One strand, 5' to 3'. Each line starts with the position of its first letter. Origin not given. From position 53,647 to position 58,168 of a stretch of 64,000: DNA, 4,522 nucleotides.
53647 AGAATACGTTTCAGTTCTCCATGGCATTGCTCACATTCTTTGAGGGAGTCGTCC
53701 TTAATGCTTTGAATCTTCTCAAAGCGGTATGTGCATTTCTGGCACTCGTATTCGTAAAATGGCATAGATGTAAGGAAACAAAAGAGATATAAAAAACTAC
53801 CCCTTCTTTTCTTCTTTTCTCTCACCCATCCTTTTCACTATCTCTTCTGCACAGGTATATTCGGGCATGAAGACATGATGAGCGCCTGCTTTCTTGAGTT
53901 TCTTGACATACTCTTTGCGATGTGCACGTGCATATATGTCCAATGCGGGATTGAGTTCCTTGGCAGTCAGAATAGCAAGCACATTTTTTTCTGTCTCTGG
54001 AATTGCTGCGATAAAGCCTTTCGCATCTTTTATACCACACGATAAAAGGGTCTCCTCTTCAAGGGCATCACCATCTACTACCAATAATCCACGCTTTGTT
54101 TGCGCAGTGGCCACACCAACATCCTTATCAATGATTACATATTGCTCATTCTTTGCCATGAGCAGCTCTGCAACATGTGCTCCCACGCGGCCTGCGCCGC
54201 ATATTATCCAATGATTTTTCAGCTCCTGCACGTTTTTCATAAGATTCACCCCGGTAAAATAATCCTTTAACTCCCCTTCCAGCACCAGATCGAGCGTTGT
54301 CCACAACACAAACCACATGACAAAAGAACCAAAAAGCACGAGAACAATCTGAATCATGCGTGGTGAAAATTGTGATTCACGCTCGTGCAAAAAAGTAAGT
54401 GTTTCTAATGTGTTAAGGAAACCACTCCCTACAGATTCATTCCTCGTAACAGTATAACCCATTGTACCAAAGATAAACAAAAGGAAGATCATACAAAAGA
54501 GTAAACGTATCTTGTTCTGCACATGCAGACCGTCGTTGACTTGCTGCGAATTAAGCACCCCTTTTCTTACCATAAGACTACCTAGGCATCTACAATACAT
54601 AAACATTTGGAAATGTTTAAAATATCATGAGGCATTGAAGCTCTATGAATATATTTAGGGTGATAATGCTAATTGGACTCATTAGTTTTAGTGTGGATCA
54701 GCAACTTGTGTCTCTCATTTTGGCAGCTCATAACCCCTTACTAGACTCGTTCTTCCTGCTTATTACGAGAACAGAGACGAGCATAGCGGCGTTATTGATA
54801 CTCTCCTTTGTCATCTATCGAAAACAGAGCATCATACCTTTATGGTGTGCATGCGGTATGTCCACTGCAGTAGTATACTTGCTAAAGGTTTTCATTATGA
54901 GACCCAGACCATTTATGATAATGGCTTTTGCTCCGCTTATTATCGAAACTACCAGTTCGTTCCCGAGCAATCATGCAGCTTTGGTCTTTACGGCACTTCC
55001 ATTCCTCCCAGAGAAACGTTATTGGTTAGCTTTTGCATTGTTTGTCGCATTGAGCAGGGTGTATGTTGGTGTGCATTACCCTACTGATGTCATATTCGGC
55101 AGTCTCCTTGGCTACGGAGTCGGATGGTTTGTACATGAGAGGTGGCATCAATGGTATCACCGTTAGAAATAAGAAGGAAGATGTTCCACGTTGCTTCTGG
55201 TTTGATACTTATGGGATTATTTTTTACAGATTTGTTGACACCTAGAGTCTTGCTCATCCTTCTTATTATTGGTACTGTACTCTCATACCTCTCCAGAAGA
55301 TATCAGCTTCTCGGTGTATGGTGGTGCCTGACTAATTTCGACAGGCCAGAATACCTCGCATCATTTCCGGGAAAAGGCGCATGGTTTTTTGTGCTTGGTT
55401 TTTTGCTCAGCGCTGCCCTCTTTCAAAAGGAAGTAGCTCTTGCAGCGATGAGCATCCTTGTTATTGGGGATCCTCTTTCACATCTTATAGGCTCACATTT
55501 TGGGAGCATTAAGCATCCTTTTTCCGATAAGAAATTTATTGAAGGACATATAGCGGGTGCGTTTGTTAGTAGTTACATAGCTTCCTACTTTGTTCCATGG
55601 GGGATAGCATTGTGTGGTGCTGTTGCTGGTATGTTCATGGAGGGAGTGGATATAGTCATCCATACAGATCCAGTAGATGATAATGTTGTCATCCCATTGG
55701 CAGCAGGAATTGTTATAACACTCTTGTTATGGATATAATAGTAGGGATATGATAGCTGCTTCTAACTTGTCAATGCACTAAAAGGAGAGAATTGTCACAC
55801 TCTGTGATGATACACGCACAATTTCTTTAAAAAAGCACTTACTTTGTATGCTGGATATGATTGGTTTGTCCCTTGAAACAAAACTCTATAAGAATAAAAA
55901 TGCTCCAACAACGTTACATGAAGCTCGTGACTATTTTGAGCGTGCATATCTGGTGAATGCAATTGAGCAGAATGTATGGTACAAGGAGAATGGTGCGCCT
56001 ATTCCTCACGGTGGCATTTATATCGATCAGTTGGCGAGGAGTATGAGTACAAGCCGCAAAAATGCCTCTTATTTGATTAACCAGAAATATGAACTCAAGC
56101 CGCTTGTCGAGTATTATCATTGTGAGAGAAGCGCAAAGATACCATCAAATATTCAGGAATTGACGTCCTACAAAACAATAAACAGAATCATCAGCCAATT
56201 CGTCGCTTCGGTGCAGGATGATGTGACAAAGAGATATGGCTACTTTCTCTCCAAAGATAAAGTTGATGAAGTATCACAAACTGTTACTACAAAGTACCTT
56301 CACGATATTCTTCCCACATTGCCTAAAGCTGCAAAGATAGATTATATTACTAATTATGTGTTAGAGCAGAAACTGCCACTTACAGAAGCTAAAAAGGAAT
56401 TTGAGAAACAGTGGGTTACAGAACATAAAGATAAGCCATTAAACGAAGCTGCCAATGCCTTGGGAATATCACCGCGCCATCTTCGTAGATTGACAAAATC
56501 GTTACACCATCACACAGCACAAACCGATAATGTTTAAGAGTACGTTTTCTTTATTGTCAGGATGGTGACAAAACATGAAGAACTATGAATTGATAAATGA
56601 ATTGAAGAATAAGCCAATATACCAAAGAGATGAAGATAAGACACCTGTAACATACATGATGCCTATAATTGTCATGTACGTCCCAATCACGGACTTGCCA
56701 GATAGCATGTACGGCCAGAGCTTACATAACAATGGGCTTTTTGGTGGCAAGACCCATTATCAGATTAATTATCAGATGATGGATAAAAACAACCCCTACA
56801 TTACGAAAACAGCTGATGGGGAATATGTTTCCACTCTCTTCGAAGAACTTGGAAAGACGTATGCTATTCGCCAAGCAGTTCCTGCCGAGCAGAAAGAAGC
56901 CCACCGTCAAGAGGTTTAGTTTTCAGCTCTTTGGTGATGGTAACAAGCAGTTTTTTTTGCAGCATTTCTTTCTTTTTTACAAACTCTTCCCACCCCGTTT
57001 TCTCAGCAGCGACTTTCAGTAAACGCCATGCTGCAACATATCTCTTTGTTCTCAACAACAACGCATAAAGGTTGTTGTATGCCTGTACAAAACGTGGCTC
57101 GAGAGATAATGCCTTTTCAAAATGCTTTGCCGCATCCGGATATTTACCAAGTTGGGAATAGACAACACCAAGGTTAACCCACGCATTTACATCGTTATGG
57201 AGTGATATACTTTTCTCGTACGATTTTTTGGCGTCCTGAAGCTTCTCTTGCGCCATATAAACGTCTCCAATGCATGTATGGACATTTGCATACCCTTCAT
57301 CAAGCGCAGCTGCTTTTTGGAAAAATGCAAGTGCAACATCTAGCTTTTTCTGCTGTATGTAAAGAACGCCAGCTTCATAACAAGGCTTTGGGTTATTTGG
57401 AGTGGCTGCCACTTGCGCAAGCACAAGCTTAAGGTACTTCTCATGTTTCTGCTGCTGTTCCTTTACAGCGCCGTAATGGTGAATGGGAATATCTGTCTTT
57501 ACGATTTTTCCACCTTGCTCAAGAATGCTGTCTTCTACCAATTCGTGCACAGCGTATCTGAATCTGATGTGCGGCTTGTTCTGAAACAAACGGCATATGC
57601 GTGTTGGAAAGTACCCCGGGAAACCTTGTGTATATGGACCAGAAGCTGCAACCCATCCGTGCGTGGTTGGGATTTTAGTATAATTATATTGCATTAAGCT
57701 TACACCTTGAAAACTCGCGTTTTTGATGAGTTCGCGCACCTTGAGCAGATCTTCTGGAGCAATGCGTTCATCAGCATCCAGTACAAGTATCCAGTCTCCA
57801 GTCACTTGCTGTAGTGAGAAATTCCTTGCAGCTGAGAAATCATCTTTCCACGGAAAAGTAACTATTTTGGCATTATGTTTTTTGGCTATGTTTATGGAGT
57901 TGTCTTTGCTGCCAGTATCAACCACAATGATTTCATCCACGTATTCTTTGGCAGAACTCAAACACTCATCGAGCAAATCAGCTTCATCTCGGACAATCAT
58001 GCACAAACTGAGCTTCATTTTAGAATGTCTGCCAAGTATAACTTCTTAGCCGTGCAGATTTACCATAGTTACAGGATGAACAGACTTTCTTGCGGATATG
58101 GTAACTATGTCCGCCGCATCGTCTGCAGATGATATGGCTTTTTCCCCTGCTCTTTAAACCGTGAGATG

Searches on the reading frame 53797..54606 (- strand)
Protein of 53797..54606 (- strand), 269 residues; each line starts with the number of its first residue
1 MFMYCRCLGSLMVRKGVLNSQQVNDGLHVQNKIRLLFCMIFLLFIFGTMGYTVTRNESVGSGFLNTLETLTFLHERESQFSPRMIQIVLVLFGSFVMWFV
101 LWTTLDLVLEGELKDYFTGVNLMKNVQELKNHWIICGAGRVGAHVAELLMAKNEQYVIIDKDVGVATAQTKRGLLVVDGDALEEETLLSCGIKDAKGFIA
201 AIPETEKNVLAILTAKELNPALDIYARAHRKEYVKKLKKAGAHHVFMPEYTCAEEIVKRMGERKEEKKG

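Call 10: search_protein_families(library=pfam, proteins=[window:53797-54606:-], max_evalue=0.001)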
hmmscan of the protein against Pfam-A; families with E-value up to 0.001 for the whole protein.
window:53797-54606:- (269 aa): 1 family
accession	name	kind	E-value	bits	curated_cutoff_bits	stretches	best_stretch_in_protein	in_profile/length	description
PF02254.24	TrkA_N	-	1.1e-33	116.5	23.8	1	134-248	2-116/116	TrkA-N domain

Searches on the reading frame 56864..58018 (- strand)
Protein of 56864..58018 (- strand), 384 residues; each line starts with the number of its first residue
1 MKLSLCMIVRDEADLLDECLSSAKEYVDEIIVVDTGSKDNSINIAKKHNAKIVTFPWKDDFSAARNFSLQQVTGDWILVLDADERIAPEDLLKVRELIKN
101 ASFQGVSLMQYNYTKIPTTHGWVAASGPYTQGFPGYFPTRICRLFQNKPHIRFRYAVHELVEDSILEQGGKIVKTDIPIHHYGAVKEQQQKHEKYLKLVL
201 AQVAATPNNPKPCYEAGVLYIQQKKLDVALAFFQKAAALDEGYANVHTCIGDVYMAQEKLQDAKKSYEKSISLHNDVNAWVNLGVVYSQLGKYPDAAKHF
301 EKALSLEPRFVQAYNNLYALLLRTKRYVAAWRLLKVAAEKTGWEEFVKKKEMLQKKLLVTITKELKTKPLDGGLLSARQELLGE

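Call 10: search_protein_families(library=pfam, proteins=[window:56864-58018:-], max_evalue=0.001)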
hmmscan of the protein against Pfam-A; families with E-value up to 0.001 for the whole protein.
window:56864-58018:- (384 aa): 19 families
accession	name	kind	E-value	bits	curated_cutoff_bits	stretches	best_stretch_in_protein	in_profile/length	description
PF00535.33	Glycos_transf_2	-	5.8e-24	85.3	23.3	1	4-122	1-127/168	Glycosyl transferase family 2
PF07719.23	TPR_2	-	3.1e-22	77.2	27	2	278-309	2-33/34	Tetratricopeptide repeat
PF00515.34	TPR_1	-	2.1e-21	75.2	27.8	1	278-310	2-34/34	Tetratricopeptide repeat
PF13181.12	TPR_8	-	1.2e-16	59.8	25.7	1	278-308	2-32/34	Tetratricopeptide repeat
PF13414.12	TPR_11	-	9.8e-15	54.4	26.8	3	287-317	4-34/42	TPR repeat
PF13424.12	TPR_12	-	2.8e-13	50.3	30.1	2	244-306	3-74/77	Tetratricopeptide repeat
PF13431.12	TPR_17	-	2.6e-11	43.3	24.4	0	275-296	11-32/34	Tetratricopeptide repeat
PF13432.12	TPR_16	-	6.1e-11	43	32.7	1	283-338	3-58/65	Tetratricopeptide repeat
PF14559.12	TPR_19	-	1.5e-10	41.7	25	1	290-339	4-53/68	Tetratricopeptide repeat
PF13704.12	Glyco_tranf_2_4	-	1.3e-09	38.8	27.5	1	10-89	1-87/98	Glycosyl transferase family 2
PF13374.12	TPR_10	-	1.8e-09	37.7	27.5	0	282-305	7-30/42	Tetratricopeptide repeat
PF13176.12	TPR_7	-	2.6e-09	36.9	27.9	1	279-307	1-29/36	Tetratricopeptide repeat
PF13428.12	TPR_14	-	5.5e-09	36.3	23.5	1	278-317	2-41/44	Tetratricopeptide repeat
PF13371.12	TPR_9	-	1.5e-08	34.9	35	0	253-311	4-63/73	Tetratricopeptide repeat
PF23914.1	TPR_CcmH_CycH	-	4.8e-06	26.9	42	0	275-323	48-96/158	Cytochrome c-type biogenesis protein H TPR domain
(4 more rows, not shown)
